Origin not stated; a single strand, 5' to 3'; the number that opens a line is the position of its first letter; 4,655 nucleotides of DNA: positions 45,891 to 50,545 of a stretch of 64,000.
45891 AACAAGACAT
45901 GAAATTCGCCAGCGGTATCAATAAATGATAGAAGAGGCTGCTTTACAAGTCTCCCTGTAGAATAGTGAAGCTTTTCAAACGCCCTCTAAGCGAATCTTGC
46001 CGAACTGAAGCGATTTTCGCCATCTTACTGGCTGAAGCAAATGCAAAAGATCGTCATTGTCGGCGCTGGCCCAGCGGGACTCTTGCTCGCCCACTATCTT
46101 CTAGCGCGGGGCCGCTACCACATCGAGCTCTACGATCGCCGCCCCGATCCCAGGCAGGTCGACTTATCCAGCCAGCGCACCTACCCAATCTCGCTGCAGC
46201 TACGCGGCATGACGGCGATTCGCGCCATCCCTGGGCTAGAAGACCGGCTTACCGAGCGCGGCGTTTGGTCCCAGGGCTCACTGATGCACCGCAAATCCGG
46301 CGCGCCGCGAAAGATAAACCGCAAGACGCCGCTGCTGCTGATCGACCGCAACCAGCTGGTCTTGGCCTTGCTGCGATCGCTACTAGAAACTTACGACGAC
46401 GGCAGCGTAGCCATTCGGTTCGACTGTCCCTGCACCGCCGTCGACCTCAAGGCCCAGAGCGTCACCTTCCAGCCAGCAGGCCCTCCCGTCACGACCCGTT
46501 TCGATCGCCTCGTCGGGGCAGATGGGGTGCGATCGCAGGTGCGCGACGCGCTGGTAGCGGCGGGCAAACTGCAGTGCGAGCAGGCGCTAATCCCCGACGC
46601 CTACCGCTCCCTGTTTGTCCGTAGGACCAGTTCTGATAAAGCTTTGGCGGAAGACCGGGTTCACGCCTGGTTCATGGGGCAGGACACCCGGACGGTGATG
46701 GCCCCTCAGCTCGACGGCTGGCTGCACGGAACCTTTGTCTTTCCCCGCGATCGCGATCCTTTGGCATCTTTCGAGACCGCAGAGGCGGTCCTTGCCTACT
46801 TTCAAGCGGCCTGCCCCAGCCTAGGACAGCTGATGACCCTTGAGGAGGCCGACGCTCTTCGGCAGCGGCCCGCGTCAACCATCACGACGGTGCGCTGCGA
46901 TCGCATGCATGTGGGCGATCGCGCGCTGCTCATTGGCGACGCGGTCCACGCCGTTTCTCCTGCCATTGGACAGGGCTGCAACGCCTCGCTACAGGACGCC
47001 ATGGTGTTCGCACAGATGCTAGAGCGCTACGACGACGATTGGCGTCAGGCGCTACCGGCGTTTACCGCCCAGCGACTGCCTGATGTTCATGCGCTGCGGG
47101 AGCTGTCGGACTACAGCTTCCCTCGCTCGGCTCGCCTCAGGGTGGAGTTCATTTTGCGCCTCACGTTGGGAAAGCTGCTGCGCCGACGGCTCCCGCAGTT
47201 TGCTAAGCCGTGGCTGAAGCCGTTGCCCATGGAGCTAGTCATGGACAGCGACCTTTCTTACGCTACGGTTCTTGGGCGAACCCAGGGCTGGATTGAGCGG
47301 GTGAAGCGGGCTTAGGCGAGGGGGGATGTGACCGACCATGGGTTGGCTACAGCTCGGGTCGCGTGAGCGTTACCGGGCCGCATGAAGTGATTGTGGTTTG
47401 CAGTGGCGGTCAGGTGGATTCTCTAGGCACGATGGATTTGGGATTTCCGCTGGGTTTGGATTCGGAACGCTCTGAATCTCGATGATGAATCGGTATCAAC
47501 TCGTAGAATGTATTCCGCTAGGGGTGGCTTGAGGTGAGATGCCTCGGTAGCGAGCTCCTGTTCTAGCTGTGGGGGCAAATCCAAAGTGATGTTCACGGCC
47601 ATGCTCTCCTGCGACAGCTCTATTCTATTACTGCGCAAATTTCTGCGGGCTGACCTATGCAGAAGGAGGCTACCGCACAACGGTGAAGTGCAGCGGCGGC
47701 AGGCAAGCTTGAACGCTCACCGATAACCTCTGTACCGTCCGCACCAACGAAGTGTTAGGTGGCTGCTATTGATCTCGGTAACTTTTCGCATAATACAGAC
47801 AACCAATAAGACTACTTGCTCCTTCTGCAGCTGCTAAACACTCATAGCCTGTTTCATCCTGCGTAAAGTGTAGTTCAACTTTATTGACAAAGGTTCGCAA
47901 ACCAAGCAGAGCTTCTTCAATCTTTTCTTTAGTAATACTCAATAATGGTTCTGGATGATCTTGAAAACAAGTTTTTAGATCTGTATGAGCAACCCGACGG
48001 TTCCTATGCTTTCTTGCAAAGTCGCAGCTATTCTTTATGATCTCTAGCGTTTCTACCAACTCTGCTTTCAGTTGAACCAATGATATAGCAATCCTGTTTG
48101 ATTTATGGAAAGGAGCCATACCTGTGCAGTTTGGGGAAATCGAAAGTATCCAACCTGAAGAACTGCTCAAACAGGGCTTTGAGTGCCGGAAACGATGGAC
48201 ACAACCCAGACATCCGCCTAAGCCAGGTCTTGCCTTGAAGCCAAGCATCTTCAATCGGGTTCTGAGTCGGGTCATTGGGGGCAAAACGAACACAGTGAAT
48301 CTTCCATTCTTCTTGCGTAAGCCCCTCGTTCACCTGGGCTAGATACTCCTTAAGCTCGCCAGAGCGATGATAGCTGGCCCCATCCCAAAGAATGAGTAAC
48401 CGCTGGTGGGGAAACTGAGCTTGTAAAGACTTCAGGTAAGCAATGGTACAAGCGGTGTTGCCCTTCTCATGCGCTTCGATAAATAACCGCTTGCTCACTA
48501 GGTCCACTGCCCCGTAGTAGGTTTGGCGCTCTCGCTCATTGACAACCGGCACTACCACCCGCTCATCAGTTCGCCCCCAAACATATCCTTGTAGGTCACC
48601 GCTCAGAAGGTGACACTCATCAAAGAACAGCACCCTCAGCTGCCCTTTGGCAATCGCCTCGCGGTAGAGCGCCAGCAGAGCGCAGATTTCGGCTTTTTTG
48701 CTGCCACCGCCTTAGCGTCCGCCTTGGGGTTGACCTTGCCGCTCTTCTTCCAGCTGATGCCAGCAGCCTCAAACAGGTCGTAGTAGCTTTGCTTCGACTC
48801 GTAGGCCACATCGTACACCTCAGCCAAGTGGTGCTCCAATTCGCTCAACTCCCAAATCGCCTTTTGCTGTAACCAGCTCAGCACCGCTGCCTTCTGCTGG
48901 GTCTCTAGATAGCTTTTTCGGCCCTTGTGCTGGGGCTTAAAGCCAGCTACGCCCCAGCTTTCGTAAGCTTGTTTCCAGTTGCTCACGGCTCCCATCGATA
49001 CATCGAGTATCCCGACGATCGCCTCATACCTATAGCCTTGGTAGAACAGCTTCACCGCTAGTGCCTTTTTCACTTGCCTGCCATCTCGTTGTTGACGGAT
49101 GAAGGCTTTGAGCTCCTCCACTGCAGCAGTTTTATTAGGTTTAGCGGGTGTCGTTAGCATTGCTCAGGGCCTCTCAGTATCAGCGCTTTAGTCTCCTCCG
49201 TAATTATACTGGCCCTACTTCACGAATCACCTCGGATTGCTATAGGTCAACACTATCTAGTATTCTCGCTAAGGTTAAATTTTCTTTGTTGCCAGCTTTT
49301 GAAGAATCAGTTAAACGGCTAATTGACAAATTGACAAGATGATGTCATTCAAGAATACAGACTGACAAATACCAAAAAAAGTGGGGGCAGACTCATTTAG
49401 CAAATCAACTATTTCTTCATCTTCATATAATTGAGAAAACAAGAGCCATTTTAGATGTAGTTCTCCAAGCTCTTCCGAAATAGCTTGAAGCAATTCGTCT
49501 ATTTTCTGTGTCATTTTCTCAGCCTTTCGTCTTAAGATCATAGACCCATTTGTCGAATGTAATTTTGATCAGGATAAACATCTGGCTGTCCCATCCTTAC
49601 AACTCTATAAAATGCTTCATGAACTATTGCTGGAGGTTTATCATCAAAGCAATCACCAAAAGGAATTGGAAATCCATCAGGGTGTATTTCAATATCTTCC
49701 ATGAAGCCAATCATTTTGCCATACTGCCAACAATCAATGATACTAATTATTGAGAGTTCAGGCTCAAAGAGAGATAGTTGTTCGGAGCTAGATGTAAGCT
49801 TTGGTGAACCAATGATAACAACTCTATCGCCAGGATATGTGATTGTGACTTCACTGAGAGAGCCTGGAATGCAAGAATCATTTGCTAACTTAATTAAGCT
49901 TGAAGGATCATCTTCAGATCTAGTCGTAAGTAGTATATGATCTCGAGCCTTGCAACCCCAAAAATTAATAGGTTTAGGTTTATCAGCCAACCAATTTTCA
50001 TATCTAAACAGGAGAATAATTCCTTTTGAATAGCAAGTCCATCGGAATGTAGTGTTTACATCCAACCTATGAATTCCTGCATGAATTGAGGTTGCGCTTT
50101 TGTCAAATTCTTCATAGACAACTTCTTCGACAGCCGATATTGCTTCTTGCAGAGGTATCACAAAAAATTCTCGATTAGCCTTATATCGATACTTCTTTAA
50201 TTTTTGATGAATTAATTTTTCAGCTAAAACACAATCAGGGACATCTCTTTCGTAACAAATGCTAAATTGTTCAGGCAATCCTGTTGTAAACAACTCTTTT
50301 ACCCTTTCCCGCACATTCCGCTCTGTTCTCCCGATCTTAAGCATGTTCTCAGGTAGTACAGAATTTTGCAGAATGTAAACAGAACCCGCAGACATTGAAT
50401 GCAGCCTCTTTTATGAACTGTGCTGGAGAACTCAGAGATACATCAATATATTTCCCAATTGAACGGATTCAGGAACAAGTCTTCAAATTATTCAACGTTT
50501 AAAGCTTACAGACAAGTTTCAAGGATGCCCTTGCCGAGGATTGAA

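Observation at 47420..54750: Degenerate integron-like cassette array carrying defence-type genes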

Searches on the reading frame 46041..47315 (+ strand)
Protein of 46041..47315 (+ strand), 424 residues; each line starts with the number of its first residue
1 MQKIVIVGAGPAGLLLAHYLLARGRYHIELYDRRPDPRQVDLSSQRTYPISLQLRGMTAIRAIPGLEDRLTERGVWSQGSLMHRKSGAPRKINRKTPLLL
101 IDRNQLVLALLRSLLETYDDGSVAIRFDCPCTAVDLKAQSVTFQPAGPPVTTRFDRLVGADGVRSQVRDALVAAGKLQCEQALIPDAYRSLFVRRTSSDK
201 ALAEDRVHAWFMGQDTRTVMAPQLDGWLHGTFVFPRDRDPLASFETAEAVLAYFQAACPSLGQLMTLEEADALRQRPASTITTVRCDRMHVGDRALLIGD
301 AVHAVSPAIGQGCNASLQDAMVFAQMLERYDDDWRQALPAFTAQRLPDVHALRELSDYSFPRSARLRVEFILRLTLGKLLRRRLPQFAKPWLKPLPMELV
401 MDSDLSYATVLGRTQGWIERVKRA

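Call 49: find_encoding_contigs(protein=window:46041-47315:+, flank=10000, max_places=5)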
Protein window:46041-47315:+ (424 aa): no gene with exactly this product is on record in the collection.

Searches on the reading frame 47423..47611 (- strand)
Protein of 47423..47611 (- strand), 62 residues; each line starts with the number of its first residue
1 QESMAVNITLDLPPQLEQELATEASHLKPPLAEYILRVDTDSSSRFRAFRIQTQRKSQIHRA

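Call 15: search_protein_families(library=pfam, proteins=[window:47423-47611:-], max_evalue=0.01)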
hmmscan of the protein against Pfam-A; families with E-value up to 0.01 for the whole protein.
window:47423-47611:- (62 aa): 0 families

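Call 16: search_protein_families(library=padloc, proteins=[window:47423-47611:-], max_evalue=0.01)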
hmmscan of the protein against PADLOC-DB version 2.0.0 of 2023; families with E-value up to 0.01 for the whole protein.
window:47423-47611:- (62 aa): 0 families

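Call 36: search_protein_families(library=ncbifam, proteins=[window:47423-47611:-], max_evalue=0.01)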
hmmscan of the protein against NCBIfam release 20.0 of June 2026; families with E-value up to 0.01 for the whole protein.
window:47423-47611:- (62 aa): 0 families

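Call 66: search_protein_families(library=phrogs, proteins=[window:47423-47611:-], max_evalue=0.001)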
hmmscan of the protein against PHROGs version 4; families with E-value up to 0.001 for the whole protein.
window:47423-47611:- (62 aa): 0 families

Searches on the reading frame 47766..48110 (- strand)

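Call 15: search_protein_families(library=pfam, proteins=[window:47766-48110:-], max_evalue=0.01)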
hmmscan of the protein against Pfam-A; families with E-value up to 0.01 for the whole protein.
window:47766-48110:- (114 aa): 1 family
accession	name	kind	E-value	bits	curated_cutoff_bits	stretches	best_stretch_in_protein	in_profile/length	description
PF18734.6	HEPN_AbiU2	-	1.3e-07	31.7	26.8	1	18-94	108-184/193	AbiU2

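Call 16: search_protein_families(library=padloc, proteins=[window:47766-48110:-], max_evalue=0.01)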
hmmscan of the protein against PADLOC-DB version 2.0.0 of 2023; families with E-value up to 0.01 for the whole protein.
window:47766-48110:- (114 aa): 0 families

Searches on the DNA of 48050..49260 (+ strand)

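Call 43: search_dna_similar(query=window:48050-49260:+, collection=plasmids, mode=near, max_rows=8)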
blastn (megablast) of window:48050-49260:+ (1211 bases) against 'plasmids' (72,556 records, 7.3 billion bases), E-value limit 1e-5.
No match.

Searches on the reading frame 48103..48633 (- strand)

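Call 15: search_protein_families(library=pfam, proteins=[window:48103-48633:-], max_evalue=0.01)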
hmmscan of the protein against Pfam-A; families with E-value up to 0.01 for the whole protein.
window:48103-48633:- (176 aa): 1 family
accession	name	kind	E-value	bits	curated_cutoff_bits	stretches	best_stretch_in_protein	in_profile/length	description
PF13358.12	DDE_3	-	1.6e-15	57.7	28.6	1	1-140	2-135/146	DDE superfamily endonuclease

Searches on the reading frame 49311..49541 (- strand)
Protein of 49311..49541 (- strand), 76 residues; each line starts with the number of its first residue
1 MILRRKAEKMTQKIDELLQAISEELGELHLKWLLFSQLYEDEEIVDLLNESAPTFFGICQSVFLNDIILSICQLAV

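Call 15: search_protein_families(library=pfam, proteins=[window:49311-49541:-], max_evalue=0.01)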
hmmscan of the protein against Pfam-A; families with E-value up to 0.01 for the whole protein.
window:49311-49541:- (76 aa): 1 family
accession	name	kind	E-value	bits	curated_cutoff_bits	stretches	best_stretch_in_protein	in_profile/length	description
PF18734.6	HEPN_AbiU2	-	2.9e-06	27.3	26.8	1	12-73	2-59/193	AbiU2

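Call 16: search_protein_families(library=padloc, proteins=[window:49311-49541:-], max_evalue=0.01)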
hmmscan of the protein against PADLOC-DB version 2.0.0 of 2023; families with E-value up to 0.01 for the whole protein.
window:49311-49541:- (76 aa): 0 families

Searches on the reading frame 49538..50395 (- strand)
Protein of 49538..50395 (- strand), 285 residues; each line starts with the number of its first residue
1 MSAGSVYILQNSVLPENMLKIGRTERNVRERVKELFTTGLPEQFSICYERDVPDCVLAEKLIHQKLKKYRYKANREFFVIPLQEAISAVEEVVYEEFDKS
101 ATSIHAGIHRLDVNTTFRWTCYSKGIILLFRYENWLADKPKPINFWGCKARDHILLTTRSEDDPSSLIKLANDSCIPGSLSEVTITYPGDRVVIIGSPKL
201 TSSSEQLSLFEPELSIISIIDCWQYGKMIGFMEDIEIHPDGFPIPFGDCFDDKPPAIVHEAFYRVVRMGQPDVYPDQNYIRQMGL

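Call 15: search_protein_families(library=pfam, proteins=[window:49538-50395:-], max_evalue=0.01)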
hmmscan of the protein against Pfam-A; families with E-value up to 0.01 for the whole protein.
window:49538-50395:- (285 aa): 2 families
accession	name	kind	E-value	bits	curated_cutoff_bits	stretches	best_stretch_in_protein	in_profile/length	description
PF10544.15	T5orf172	-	9.8e-18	65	20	1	4-92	1-100/101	T5orf172 domain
PF13455.12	MUG113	-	1.8e-13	51.3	22.3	1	19-91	1-72/73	Meiotically up-regulated gene 113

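Call 16: search_protein_families(library=padloc, proteins=[window:49538-50395:-], max_evalue=0.01)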
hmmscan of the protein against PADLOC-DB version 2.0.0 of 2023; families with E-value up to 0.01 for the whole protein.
window:49538-50395:- (285 aa): 5 families
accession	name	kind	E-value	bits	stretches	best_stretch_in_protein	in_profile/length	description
PDLC05041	PDC-S57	-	6.7e-27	92.5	1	2-102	4-103/212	-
PDLC05043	PDC-S57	-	3.9e-12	44.2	1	1-92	1-102/221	-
PDLC05042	PDC-S57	-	2.1e-10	38.7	1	3-94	7-101/245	-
PDLC03977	PD-Lambda-1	-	6.7e-07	26.6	1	3-98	355-455/496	-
PDLC03976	PD-Lambda-1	-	3.7e-05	20.8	1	3-98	356-458/491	-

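Call 66: search_protein_families(library=phrogs, proteins=[window:49538-50395:-], max_evalue=0.001)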
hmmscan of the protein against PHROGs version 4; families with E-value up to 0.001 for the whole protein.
window:49538-50395:- (285 aa): 7 families
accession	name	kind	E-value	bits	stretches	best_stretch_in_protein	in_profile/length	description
phrog_16524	-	unknown function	4.6e-18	66.6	1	1-102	22-124/215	-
phrog_8430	-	unknown function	7.3e-15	55.7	1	2-93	293-387/439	-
phrog_15085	-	unknown function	3.7e-08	34.7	1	1-99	1-100/103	-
phrog_36333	-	unknown function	4.4e-08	33.9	1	1-90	1-90/199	-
phrog_681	-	DNA, RNA and nucleotide metabolism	3e-06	27.1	1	4-93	440-538/576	endonuclease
phrog_18781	-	unknown function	7.9e-06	26.3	1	3-96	6-99/222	-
phrog_1847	-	unknown function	0.00033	20.6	1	3-94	349-445/474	-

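Call 73: find_homologous_proteins(query=window:49538-50395:-, max_evalue=1e-10)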
Query window:49538-50395:- (285 aa): 25 proteins with E <= 1e-10 among 489 candidates.
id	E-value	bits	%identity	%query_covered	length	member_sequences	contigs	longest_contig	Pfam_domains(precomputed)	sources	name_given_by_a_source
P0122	2.1e-178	610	92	100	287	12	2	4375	PF10544.16,PF13455.13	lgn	-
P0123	3.0e-158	544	84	95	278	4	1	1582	PF10544.16,PF13455.13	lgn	-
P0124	5.4e-153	527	76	100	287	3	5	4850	PF10544.16,PF13455.13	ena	-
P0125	1.8e-147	508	74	99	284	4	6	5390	PF10544.16,PF13455.13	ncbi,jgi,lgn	jgi:hypothetical protein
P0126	7.4e-127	441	67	99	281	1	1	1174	PF10544.16,PF13455.13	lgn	-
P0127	1.1e-123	430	66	99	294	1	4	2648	PF10544.16,PF13455.13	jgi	jgi:hypothetical protein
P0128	1.1e-123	430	67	99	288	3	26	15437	PF10544.16,PF13455.13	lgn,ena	-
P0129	1.7e-123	430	65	98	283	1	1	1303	PF10544.16,PF13455.13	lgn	-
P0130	1.6e-96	341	76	68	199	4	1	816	PF10544.16,PF13455.13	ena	-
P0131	2.5e-93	331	54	99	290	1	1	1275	PF10544.16,PF13455.13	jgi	jgi:T5orf172 domain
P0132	1.1e-86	309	51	96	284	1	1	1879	PF10544.16,PF13455.13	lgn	-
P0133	3.1e-85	304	52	93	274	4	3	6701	PF10544.16,PF13455.13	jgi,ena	jgi:hypothetical protein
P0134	3.7e-82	294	76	56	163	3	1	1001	PF10544.16,PF13455.13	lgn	-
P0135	3.7e-79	284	47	99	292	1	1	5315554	PF10544.16,PF13455.13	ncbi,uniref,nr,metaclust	ncbi:helicase A859L [Crinalium epipsammum PCC 9333]|uniref:Helicase A859L n=1 Tax=Crinalium epipsamm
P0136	3.4e-77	278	48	99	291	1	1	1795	PF10544.16,PF13455.13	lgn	-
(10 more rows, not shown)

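Call 74: find_encoding_contigs(protein=P0128, flank=6000, max_places=2)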
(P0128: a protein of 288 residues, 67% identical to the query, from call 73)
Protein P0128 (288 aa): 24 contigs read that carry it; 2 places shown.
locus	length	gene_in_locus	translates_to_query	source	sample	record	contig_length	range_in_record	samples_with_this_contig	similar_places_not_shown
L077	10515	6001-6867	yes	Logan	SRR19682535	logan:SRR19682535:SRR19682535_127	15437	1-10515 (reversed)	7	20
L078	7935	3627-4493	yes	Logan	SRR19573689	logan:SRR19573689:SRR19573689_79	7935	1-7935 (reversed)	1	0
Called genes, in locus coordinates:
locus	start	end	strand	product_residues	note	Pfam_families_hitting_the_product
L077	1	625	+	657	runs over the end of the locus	-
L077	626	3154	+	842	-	PF01612:DNA_pol_A_exo1, PF12705:PDDEXK_1, PF17854:FtsK_alpha (weak), PF01580:FtsK_SpoIIIE, PF01935:DUF87 (faint)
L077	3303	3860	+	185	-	PF04542:Sigma70_r2, PF08281:Sigma70_r4_2, PF04545:Sigma70_r4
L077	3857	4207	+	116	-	-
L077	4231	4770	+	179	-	PF13801:Metal_resist, PF07813:LTXXQ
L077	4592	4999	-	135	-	-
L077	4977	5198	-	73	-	PF07927:HicA_toxin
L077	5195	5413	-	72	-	PF15919:HicB_lk_antitox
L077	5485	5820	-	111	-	PF08869:XisI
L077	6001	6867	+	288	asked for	PF10544:T5orf172, PF13455:MUG113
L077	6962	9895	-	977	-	PF02347:GDC-P, PF00266:Aminotran_5 (faint), PF02347:GDC-P, PF21478:GcvP2_C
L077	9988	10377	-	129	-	PF01597:GCV_H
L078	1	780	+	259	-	?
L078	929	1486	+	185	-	PF04542:Sigma70_r2, PF08281:Sigma70_r4_2, PF04545:Sigma70_r4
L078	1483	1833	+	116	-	-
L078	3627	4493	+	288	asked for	PF10544:T5orf172, PF13455:MUG113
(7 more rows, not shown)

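Call 75: find_encoding_contigs(protein=P0135, flank=6000, max_places=1)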
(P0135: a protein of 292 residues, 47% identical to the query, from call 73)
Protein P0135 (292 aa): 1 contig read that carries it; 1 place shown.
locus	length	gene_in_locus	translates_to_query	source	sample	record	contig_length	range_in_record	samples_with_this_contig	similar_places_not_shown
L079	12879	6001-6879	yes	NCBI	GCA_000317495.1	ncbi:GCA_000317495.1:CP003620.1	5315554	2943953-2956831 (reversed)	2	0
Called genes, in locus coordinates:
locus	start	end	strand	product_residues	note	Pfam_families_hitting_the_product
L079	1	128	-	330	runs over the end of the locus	PF00106:adh_short, PF13561:adh_short_C2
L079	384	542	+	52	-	-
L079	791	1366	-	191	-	PF27270:Alr1449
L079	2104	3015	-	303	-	PF19936:DUF6399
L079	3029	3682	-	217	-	-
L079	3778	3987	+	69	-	-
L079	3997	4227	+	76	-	-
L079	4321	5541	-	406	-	PF14690:Zn_ribbon_ISL3, PF20020:DUF6431 (faint), PF13542:HTH_Tnp_ISL3 (weak), PF01610:DDE_Tnp_ISL3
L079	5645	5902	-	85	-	-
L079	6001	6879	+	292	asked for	PF10544:T5orf172, PF13455:MUG113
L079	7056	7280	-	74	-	PF07927:HicA_toxin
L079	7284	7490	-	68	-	PF15919:HicB_lk_antitox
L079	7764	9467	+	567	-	PF00361:Proton_antipo_M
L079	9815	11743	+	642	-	PF00128:Alpha-amylase, PF00686:CBM_20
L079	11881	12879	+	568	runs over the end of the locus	PF10592:AIPR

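Call 76: find_encoding_contigs(protein=P0125, flank=6000, max_places=2)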
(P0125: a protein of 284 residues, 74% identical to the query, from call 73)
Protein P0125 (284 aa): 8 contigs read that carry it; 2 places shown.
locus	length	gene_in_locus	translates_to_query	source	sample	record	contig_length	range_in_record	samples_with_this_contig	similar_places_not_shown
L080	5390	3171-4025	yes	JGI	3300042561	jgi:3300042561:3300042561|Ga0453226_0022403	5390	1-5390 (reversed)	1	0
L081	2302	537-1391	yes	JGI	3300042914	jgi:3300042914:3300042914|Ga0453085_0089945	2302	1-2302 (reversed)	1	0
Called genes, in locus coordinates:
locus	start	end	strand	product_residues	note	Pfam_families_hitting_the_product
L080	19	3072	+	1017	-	PF13809:Tubulin_2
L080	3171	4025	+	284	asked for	PF10544:T5orf172, PF13455:MUG113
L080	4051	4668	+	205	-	PF18734:HEPN_AbiU2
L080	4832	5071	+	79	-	-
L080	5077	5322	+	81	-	-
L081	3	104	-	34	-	?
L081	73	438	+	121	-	-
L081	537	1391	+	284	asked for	PF10544:T5orf172, PF13455:MUG113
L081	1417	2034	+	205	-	PF18734:HEPN_AbiU2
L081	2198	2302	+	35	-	?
